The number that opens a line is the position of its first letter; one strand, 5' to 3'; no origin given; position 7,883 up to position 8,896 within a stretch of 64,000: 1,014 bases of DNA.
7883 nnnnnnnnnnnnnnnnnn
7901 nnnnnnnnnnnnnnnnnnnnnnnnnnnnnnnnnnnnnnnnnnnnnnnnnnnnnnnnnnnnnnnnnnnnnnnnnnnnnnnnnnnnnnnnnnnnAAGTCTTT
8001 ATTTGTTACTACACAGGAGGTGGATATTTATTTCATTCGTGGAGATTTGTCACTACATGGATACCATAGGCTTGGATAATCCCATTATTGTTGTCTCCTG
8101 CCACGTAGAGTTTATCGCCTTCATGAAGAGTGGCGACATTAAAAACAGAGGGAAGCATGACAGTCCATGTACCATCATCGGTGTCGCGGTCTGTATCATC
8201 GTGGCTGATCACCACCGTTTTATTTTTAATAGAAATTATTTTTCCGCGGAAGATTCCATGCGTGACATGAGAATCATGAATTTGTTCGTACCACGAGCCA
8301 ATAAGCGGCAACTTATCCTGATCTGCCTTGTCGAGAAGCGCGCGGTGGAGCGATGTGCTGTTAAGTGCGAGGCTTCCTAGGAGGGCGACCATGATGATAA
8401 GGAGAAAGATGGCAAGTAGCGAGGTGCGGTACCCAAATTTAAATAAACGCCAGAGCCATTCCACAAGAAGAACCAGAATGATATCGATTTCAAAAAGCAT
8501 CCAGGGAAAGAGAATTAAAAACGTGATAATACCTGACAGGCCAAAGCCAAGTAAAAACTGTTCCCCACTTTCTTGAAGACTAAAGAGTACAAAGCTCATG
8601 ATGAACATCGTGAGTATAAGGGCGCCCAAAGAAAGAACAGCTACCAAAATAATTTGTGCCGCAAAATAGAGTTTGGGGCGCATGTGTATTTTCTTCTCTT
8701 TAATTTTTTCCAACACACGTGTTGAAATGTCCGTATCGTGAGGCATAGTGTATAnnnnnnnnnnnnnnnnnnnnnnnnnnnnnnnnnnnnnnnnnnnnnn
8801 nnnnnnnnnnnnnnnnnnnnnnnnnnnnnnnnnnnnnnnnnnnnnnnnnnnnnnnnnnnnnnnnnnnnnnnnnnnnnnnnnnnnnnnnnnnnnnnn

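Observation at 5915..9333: ECF-sigma-linked operon: membrane protein, exported FMN-binding protein with SGAT flavinylation site, and RnfD/NqrB-like membrane domain fused to an FNR-like NAD(P)H module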

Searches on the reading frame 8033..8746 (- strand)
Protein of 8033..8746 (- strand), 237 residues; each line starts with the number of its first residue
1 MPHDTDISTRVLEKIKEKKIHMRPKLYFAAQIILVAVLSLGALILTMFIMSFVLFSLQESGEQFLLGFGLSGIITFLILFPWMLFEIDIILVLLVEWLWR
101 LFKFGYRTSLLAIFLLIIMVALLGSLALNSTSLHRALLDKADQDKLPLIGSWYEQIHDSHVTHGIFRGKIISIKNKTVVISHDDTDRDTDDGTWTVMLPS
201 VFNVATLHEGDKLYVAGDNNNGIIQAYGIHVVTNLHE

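Call 3: search_protein_families(library=pfam, proteins=[window:8033-8746:-], max_evalue=0.1)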
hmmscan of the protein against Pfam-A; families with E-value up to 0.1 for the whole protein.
window:8033-8746:- (237 aa): 1 family
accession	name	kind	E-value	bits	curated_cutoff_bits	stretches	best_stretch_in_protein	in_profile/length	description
PF04790.18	Sarcoglycan_1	-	0.053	13.3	32.5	0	23-57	7-41/259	Sarcoglycan complex subunit protein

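Call 4: search_protein_families(library=ncbifam, proteins=[window:8033-8746:-], max_evalue=0.1)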
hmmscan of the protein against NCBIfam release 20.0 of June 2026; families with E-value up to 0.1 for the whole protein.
window:8033-8746:- (237 aa): 1 family
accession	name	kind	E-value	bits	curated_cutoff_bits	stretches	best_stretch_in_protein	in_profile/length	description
TIGR03280.1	methan_mark_11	hypoth_equivalog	0.073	12.2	255.8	1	166-197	123-154/292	methanogenesis marker protein 11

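Call 32: find_homologous_proteins(query=window:8033-8746:-, max_evalue=0.001)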
Query window:8033-8746:- (237 aa): 62 proteins with E <= 0.001 among 2438 candidates.
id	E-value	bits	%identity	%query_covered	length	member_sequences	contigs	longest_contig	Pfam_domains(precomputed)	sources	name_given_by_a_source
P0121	7.1e-150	515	100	100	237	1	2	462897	-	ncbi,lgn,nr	ncbi:MAG: hypothetical protein KGI50_01715 [Patescibacteria group bacterium]|nr:hypothetical protein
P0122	1.2e-84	301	57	99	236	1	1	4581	-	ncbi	-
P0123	3.4e-81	290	56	99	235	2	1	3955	-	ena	-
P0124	3.3e-79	284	54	98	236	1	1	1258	-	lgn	-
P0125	6.3e-75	270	51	98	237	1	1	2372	-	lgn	-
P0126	2.2e-73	265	51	97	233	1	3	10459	-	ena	-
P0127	3.0e-73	264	50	99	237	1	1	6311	-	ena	-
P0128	7.6e-73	263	52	97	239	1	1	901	-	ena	-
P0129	1.1e-72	262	50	97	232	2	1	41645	-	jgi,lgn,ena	jgi:hypothetical protein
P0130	1.5e-71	259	52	97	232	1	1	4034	-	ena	-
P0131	2.2e-71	258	48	98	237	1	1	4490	-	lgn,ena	-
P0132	5.8e-70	253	50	97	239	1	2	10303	-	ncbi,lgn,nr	ncbi:MAG: hypothetical protein KGH79_04090 [Patescibacteria group bacterium]|nr:hypothetical protein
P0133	8.5e-69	250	49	98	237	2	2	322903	-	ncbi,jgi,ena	jgi:glucan phosphoethanolaminetransferase (alkaline phosphatase superfamily)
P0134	2.6e-68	248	50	93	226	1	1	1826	-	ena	-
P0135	2.7e-68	248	49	98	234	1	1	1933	-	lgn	-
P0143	1.2e-65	239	49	99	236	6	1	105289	-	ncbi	ncbi:MAG: hypothetical protein ACYC1Y_00260 [Minisyncoccota bacterium]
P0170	3.3e-51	192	42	98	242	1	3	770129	-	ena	-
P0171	7.4e-51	191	42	100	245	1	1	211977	-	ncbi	-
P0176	1.4e-48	183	40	97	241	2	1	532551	-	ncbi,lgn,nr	ncbi:MAG: hypothetical protein JWM39_292 [Parcubacteria group bacterium]|nr:hypothetical protein [Pa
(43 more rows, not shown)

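Call 34: find_encoding_contigs(protein=P0127, flank=6000, max_places=2)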
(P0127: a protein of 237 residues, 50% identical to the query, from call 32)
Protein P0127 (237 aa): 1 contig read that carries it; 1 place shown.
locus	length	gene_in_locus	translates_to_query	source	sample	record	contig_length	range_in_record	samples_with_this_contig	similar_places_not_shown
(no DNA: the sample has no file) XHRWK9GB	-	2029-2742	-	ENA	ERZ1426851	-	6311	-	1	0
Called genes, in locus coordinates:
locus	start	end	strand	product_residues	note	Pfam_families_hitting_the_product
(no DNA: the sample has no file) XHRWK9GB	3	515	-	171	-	?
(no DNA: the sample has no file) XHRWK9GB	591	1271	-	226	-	PF01255:Prenyltransf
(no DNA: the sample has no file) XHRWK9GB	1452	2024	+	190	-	PF04542:Sigma70_r2, PF08281:Sigma70_r4_2, PF04545:Sigma70_r4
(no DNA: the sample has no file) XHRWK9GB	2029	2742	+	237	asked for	-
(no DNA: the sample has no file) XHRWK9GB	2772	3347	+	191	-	PF04205:FMN_bind (weak)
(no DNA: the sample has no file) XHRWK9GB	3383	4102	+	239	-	PF02424:ApbE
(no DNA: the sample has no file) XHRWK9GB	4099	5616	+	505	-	PF03116:NQR2_RnfD_RnfE (weak), PF00175:NAD_binding_1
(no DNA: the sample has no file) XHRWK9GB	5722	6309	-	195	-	?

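Call 35: find_encoding_contigs(protein=P0133, flank=6000, max_places=2)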
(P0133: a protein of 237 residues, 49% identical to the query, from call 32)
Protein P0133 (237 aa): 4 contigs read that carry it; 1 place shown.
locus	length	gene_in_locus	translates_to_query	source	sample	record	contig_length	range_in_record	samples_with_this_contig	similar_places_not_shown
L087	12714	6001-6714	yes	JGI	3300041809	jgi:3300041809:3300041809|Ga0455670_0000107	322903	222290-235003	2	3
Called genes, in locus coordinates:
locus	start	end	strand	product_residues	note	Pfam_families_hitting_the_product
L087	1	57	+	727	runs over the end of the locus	PF03477:ATP-cone, PF13597:NRDD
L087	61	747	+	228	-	PF13353:Fer4_12, PF04055:Radical_SAM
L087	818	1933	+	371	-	PF00266:Aminotran_5, PF01212:Beta_elim_lyase (weak)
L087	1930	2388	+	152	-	PF01592:NifU_N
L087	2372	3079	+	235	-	PF00175:NAD_binding_1, PF08030:NAD_binding_6 (faint)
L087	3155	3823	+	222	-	PF18931:DUF5680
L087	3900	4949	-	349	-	PF08501:Shikimate_dh_N (faint), PF01488:Shikimate_DH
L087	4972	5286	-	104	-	-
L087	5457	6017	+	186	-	PF04542:Sigma70_r2, PF08281:Sigma70_r4_2, PF04545:Sigma70_r4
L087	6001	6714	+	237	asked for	-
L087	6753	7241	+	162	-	PF04205:FMN_bind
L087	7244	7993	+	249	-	PF02424:ApbE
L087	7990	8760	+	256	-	-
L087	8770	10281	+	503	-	PF00175:NAD_binding_1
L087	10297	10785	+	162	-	PF09900:DUF2127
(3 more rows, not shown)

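Call 36: find_encoding_contigs(protein=P0143, flank=6000, max_places=2)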
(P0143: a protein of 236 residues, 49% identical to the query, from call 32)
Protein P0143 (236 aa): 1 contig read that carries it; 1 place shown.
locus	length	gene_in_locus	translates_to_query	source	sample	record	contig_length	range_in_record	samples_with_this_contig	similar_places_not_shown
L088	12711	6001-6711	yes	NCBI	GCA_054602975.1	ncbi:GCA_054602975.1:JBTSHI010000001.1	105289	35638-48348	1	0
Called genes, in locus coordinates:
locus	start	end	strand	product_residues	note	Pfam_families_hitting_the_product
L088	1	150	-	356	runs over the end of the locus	PF00881:Nitroreductase (faint)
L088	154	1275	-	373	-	PF00899:ThiF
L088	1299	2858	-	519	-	-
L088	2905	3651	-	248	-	PF02424:ApbE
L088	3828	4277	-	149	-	-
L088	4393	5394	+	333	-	PF00389:2-Hacid_dh, PF02826:2-Hacid_dh_C, PF03446:NAD_binding_2 (weak)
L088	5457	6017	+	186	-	PF04542:Sigma70_r2, PF08281:Sigma70_r4_2, PF04545:Sigma70_r4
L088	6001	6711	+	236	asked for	-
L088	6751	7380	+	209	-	PF04205:FMN_bind (weak)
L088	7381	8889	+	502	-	PF00175:NAD_binding_1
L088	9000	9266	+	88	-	PF02583:Trns_repr_metal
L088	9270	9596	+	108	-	PF00581:Rhodanese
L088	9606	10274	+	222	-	PF00753:Lactamase_B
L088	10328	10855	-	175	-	-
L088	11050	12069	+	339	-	PF01594:AI-2E_transport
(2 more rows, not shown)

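Call 37: find_encoding_contigs(protein=P0176, flank=6000, max_places=2)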
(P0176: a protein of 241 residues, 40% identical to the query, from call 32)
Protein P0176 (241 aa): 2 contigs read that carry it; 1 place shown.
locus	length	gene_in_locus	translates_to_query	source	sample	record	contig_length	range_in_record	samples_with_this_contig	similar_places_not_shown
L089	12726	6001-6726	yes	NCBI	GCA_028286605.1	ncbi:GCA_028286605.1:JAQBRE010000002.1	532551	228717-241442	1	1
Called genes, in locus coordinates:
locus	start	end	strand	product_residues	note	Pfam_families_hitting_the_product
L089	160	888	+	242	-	PF13462:Thioredoxin_4, PF13098:Thioredoxin_2 (faint), PF01323:DSBA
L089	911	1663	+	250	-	PF13462:Thioredoxin_4, PF13743:Thioredoxin_5 (faint), PF01323:DSBA (weak)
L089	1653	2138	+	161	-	PF07884:VKOR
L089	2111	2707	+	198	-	PF01569:PAP2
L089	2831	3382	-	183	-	PF00578:AhpC-TSA, PF08534:Redoxin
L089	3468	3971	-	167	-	PF09900:DUF2127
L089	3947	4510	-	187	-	PF01569:PAP2, PF14378:PAP2_3 (weak)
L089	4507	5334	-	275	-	PF03988:DUF347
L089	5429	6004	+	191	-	PF07638:Sigma70_ECF, PF04542:Sigma70_r2, PF08281:Sigma70_r4_2, PF04545:Sigma70_r4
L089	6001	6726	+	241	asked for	-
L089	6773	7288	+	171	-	PF04205:FMN_bind (weak)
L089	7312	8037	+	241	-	PF02424:ApbE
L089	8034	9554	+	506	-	PF00175:NAD_binding_1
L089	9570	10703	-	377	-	PF02353:CMAS, PF01728:FtsJ (weak), PF13489:Methyltransf_23, PF13847:Methyltransf_31, PF08241:Methyltransf_11, PF08242:Methyltransf_12, PF13649:Methyltransf_25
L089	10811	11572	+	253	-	PF01145:Band_7, PF13421:Band_7_1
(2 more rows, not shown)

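Call 39: find_encoding_contigs(protein=P0170, flank=6000, max_places=2)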
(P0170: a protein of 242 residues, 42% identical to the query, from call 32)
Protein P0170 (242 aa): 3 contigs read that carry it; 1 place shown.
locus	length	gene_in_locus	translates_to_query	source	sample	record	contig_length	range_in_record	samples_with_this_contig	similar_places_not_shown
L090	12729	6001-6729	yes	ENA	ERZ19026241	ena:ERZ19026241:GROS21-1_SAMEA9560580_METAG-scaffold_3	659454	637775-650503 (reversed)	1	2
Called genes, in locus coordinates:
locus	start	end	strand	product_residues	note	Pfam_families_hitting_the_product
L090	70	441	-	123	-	-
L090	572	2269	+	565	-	PF16403:Bact_surface_Ig-like, PF01471:PG_binding_1 (faint)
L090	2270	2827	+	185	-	-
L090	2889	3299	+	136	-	PF19545:DUF6069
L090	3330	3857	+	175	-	-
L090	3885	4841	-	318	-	PF03734:YkuD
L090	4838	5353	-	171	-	-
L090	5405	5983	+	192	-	PF04297:UPF0122 (faint), PF07638:Sigma70_ECF, PF04542:Sigma70_r2, PF08281:Sigma70_r4_2, PF04545:Sigma70_r4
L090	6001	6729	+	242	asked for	-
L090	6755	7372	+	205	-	PF04205:FMN_bind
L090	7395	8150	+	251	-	PF02424:ApbE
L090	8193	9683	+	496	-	PF00175:NAD_binding_1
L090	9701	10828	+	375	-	-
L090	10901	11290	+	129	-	PF02452:PemK_toxin (weak)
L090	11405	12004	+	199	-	PF01863:YgjP-like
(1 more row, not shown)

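Call 40: find_encoding_contigs(protein=P0171, flank=6000, max_places=2)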
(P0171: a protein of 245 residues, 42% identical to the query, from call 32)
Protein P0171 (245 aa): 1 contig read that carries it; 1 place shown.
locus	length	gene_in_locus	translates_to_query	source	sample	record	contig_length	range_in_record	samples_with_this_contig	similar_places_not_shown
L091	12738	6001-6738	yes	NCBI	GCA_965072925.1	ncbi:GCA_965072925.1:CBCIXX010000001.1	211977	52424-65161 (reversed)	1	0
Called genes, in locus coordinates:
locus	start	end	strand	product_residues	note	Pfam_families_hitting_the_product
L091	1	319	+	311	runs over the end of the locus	-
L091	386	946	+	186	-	-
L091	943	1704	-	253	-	PF03988:DUF347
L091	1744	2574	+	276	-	PF03988:DUF347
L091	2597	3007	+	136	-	PF19545:DUF6069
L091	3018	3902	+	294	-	PF03640:Lipoprotein_15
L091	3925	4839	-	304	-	PF03734:YkuD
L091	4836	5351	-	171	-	-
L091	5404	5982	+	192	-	PF04297:UPF0122 (faint), PF07638:Sigma70_ECF, PF04542:Sigma70_r2, PF08281:Sigma70_r4_2, PF04545:Sigma70_r4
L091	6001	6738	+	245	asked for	-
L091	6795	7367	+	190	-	PF04205:FMN_bind (weak)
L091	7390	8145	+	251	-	PF02424:ApbE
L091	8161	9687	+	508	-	PF03116:NQR2_RnfD_RnfE (faint), PF00175:NAD_binding_1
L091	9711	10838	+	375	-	-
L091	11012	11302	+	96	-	PF02452:PemK_toxin (weak)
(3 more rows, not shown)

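Call 51: predict_structure(alignment_id=A4)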
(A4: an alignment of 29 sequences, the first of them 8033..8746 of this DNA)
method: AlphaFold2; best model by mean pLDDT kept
length: 237 residues; sequences in the alignment: 29
mean_pLDDT: 82.4   pTM: 0.68
mean pLDDT of the five models: 82.4, 79.2, 77.7, 76.2, 73.1
residues with pLDDT >= 90: 61; 70-90: 140; 50-70: 32; < 50: 4
segments of 3 or more residues with pLDDT < 50: 235-237
pLDDT, mean of each block of 10 residues (from residue 1): 63 64 75 89 91 84 72 81 85 84 68 86 91 90 85 83 89 94 76 92 90 91 91 59
secondary structure, 60 per line:
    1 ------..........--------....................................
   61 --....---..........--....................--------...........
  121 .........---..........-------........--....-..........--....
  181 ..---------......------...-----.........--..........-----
elements in order: H7-16 H25-60 H63-66 H70-79 H82-101 H110-129 H133-142 H150-157 E165-174 E177-182 E192-197 E212-220 E223-232

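Call 64: search_protein_families(library=pfam, alignment_id=A4, max_evalue=1)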
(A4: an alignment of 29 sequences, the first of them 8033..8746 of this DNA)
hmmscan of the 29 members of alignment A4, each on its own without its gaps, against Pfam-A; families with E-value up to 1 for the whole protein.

A. member 1, window:8033-8746:- (237 aa): 3 families
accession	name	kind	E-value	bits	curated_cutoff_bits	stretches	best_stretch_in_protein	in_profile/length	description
PF04790.18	Sarcoglycan_1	-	0.053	13.3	32.5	1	23-57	7-41/259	Sarcoglycan complex subunit protein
PF23284.2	KOW2_Spt5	-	0.19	12.1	28.9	0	167-186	16-35/50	Transcription elongation factor SPT5, second KOW domain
PF22099.1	MRS2-like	-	0.19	11.3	27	1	5-53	27-75/241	Magnesium transporter MRS2-like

B. families by the number of members that match (of 29 scanned): 27 families (the first 25 are shown)
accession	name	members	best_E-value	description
PF18914.6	DUF5666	6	0.0021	Domain of unknown function (DUF5666)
PF19723.4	DUF6216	5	0.031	Family of unknown function (DUF6216)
PF13786.12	DUF4179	4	0.00099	Domain of unknown function (DUF4179)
PF11298.13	DUF3099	2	0.1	Protein of unknown function (DUF3099)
PF04893.22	Yip1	1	0.00055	Yip1 domain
PF13567.11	DUF4131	1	0.00096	Domain of unknown function (DUF4131)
PF17626.7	IncF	1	0.02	Inclusion membrane protein F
PF02070.20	NMU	1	0.022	Neuromedin U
PF20134.4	DUF6524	1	0.022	Family of unknown function (DUF6524)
PF03631.20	Virul_fac_BrkB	1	0.042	Virulence factor BrkB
PF04790.18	Sarcoglycan_1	1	0.053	Sarcoglycan complex subunit protein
PF23288.1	KOW6_SPT5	1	0.056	Transcription elongation factor SPT5, sixth KOW domain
PF17280.7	DUF5345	1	0.071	Family of unknown function (DUF5345)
PF13800.11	Sigma_reg_N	1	0.12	Sigma factor regulator N-terminal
PF17758.7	Prot_ATP_ID_OB_N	1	0.13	Proteasomal ATPase OB N-terminal domain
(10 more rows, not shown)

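Call 70: search_protein_representatives(alignment_id=A4)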
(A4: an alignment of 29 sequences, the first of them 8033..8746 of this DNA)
Query: 29 sequences, 237 profile positions. Proteins with E-value up to 0.001 (for the whole library): 2804; up to 1e-10: 1403; up to 1e-30: 575. The best 150 are listed.
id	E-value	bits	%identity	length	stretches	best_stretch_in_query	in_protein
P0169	5.3e-100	350.1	-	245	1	2-234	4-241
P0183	8.7e-88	310.1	-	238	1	2-234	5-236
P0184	8.6e-87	306.9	-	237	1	1-235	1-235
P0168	5.0e-86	304.4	-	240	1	5-236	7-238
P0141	1.9e-85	302.5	-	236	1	3-231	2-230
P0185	1.8e-83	296.0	-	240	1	3-231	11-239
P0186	1.8e-79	282.9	-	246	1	5-234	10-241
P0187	5.5e-79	281.3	-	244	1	3-234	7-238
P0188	8.5e-79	280.7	-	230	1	11-235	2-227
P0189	1.5e-77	276.7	-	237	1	3-233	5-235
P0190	2.3e-77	276.0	-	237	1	2-232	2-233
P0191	1.5e-76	273.3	-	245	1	5-235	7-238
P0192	2.7e-76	272.5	-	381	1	2-234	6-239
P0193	5.1e-76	271.6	-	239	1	3-233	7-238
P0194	2.0e-75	269.7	-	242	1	9-234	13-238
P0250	4.3e-60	219.5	-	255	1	6-235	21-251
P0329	5.7e-45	170.0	-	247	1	2-235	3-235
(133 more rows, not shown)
